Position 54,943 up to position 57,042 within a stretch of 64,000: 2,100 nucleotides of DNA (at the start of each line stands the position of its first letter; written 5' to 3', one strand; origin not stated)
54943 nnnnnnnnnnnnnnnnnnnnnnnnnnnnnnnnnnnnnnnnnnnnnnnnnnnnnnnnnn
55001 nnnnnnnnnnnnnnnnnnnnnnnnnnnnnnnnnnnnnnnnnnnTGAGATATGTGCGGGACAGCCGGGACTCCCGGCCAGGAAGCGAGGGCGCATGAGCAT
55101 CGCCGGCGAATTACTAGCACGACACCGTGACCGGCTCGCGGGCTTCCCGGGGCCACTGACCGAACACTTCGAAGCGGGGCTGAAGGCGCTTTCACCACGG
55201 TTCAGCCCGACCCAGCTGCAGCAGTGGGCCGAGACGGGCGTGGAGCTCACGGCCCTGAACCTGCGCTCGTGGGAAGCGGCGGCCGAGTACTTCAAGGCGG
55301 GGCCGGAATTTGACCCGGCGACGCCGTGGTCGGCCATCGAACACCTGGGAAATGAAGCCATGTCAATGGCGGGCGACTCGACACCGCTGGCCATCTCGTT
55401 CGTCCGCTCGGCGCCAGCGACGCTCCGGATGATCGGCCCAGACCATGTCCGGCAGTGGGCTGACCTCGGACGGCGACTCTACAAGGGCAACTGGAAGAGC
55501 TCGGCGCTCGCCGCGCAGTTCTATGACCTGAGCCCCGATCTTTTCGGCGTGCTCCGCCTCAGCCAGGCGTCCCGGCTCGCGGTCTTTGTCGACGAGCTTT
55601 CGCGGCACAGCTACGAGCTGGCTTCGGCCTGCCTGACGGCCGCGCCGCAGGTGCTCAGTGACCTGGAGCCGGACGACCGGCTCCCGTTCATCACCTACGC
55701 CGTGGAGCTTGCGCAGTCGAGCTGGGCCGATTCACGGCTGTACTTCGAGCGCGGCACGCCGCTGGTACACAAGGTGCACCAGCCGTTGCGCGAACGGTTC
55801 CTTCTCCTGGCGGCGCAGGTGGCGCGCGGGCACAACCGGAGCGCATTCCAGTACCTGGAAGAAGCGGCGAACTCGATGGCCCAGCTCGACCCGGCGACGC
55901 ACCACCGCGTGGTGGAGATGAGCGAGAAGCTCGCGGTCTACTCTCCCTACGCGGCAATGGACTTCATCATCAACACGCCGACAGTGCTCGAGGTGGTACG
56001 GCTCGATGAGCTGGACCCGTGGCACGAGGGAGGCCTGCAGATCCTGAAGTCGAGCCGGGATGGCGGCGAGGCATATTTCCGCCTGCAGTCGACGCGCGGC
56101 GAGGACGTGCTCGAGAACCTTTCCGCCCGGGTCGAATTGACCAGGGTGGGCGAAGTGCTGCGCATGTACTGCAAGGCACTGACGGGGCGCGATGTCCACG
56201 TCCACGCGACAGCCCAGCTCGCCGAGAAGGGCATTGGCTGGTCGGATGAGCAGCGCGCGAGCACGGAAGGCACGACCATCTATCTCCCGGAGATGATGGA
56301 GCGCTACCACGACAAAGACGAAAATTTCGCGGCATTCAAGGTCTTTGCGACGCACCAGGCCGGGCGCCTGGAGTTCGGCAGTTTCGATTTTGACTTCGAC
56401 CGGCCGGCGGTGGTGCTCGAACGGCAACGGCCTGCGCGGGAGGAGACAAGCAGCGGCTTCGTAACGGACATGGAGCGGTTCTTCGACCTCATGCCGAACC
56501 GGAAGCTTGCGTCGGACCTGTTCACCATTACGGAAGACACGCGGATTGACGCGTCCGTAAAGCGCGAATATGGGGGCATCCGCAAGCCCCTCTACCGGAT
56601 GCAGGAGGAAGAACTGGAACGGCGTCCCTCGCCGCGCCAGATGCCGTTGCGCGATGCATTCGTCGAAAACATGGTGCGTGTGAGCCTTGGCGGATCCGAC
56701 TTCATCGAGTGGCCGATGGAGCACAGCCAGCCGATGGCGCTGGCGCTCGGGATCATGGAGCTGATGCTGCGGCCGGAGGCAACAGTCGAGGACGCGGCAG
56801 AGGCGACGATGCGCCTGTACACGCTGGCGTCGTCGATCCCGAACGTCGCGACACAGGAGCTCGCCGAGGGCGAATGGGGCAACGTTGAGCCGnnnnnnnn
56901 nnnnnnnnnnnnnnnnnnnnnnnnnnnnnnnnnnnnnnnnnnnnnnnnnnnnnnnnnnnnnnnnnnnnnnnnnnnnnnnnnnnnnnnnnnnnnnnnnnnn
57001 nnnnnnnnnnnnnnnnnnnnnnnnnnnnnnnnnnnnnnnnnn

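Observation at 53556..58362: Orphan CbbQ/NorQ-type AAA+ ATPase, metallophosphoesterase and giant CbbO/NorD-like VWA protein cassette with no recognisable client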

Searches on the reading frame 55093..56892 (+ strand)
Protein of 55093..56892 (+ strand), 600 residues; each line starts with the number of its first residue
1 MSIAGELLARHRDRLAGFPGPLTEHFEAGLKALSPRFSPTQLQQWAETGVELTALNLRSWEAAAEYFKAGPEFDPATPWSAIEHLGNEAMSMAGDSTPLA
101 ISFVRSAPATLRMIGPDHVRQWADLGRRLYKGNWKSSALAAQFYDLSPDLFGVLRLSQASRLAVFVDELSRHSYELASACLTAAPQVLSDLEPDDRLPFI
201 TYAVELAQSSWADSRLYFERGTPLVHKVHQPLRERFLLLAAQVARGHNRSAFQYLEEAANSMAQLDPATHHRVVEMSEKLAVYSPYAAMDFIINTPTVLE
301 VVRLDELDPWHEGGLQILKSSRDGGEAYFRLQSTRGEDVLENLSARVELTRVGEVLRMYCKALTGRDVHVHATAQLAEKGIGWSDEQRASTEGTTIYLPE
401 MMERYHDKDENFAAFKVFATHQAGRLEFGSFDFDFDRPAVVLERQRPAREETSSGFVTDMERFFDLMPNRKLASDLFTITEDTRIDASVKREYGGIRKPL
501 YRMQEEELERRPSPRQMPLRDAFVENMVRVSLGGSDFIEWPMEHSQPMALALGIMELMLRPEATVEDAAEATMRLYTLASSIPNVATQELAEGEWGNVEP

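Call 52: predict_structure(alignment_id=A2)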
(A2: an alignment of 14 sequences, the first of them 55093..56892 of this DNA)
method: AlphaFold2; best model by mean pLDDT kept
length: 600 residues; sequences in the alignment: 14
mean_pLDDT: 87.5   pTM: 0.55
mean pLDDT of the five models: 87.5, 86.7, 85.7, 84.1, 84.0
residues with pLDDT >= 90: 352; 70-90: 198; 50-70: 29; < 50: 21
segments of 3 or more residues with pLDDT < 50: 332-344, 384-391
pLDDT, mean of each block of 10 residues (from residue 1): 87 89 94 93 96 92 96 92 96 94 97 94 96 94 97 96 96 94 96 95 92 89 95 95 80 93 94 95 93 90 81 86 78 42 62 80 81 73 48 75 80 89 88 89 86 69 87 92 92 85 90 89 93 86 91 94 94 95 77 75
secondary structure, 60 per line:
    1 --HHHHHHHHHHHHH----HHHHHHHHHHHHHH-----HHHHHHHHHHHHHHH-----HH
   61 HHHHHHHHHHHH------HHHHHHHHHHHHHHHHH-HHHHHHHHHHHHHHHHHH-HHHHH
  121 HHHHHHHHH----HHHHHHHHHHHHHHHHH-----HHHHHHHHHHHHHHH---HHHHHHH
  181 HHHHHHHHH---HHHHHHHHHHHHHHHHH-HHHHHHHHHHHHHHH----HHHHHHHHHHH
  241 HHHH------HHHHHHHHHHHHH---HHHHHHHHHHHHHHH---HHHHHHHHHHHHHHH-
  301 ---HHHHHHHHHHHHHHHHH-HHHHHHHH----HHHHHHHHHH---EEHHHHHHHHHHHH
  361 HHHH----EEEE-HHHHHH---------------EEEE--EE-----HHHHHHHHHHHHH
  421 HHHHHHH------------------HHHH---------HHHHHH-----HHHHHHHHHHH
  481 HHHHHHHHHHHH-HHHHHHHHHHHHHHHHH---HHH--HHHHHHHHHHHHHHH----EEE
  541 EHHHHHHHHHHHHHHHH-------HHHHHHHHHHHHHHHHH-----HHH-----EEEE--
elements in order: H3-15 H20-33 H39-53 H59-72 H79-95 H97-114 H116-129 H134-150 H156-170 H174-189 H193-209 H211-225 H230-244 H251-263 H267-281 H285-299 H304-320 H322-329 H334-343 H349-364 E369-372 H374-379 E395-398 H408-427 H446-449 H459-464 H470-492 H494-510 H519-533 E538-541 H542-557 H565-581 E595-598
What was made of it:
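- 55093..56097 (+): O residues 1-335: N-terminal α-helical hairpin solenoid, the extension relative to ~750-aa relatives. AlphaFold2 gives pLDDT mostly 90-97 and about 20 helices (call 52).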

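Call 55: fold_search(model_id=the predicted structure, library=pdb)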
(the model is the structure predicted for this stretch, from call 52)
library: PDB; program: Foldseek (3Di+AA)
matches with E <= 10: 67; with E <= 0.001: 0
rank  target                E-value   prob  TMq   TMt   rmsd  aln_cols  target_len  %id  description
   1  4cj9_A                8.7e-02  0.20  0.12  0.10  26.6       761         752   12  BurrH DNA-binding protein from Burkholderia rhizoxinica in its apo form (released 2014-07-09)
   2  5cwo_A                9.5e-02  0.23  0.10  0.16  15.4       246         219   13  Crystal structure of de novo designed helical repeat protein DHR76 (released 2015-12-16)
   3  7upp_B                2.8e-01  0.91  0.24  0.41  16.1       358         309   12  Crystal structure of designed heterotrimeric assembly DHT03_2arm_A21/B21/C long (released 2022-12-14)
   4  8ugc_A                2.9e-01  0.16  0.11  0.15  19.3       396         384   11  FD15: Flat repeat helix-turn-helix-turn protein (released 2023-12-27)
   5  5cwp                  4.0e-01  0.16  0.10  0.20  17.2       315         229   15  Crystal structure of de novo designed helical repeat protein DHR79 (released 2015-12-16)
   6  7udm_A                4.2e-01  0.07  0.07  0.11  26.5       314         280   11  Crystal structure of designed helical repeat protein RPB_PLP1_R6 in alternative conformation 1 (with peptide) (released 2023-03-22)
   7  8erw_B                4.8e-01  0.66  0.19  0.34  11.7       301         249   14  Precisely patterned nanofibers made from extendable protein multiplexes (released 2023-08-23)
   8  7uni_D                5.4e-01  0.12  0.09  0.18  18.6       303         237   14  De novo designed chlorophyll dimer protein with Zn pheophorbide a methyl ester, SP2-ZnPPaM (released 2023-04-19)
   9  6tgz                  5.6e-01  0.08  0.07  0.11  34.5       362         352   10  IE1 from human cytomegalovirus (released 2020-11-25)
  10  8f6r_A                6.9e-01  0.14  0.09  0.20  18.9       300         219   14  CryoEM structure of designed modular protein oligomer C6-79 (released 2023-11-29)
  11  3n7q_A                7.5e-01  0.33  0.15  0.27  17.1       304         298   16  Crystal structure of human mitochondrial mTERF fragment (aa 99-399) in complex with a 12-mer DNA encompassing the tRNA (released 2010-06-16)
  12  9k80_A                9.3e-01  0.11  0.11  0.19  16.3       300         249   15  Cryo-EM structure of designed zinc-induced filament Fiber-n6-Zn1-HEHE-5 (released 2025-10-29)
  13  9dcx                  1.0e+00  0.41  0.15  0.28  13.8       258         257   13  Crystal Structure of designed allosteric facilitated dissociation switch AS1 (released 2025-08-20)
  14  3mk7_G                1.1e+00  0.07  0.10  0.12  25.2       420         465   11  The structure of CBB3 cytochrome oxidase (released 2010-08-04)
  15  5vj4_A                1.1e+00  0.08  0.10  0.17  16.9       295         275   10  Crystal structure of a putative surface protein encoded by BTA121 (released 2017-11-29)
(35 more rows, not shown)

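Call 68: search_solved_structures(query=A2, max_evalue=10, show_alignments=2)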
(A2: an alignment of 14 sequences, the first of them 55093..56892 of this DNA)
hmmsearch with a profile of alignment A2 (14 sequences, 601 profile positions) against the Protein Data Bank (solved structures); distinct sequences matched with E-value up to 10: 1.
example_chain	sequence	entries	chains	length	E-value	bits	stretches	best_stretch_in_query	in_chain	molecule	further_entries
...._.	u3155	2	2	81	0.33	12.3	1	405-475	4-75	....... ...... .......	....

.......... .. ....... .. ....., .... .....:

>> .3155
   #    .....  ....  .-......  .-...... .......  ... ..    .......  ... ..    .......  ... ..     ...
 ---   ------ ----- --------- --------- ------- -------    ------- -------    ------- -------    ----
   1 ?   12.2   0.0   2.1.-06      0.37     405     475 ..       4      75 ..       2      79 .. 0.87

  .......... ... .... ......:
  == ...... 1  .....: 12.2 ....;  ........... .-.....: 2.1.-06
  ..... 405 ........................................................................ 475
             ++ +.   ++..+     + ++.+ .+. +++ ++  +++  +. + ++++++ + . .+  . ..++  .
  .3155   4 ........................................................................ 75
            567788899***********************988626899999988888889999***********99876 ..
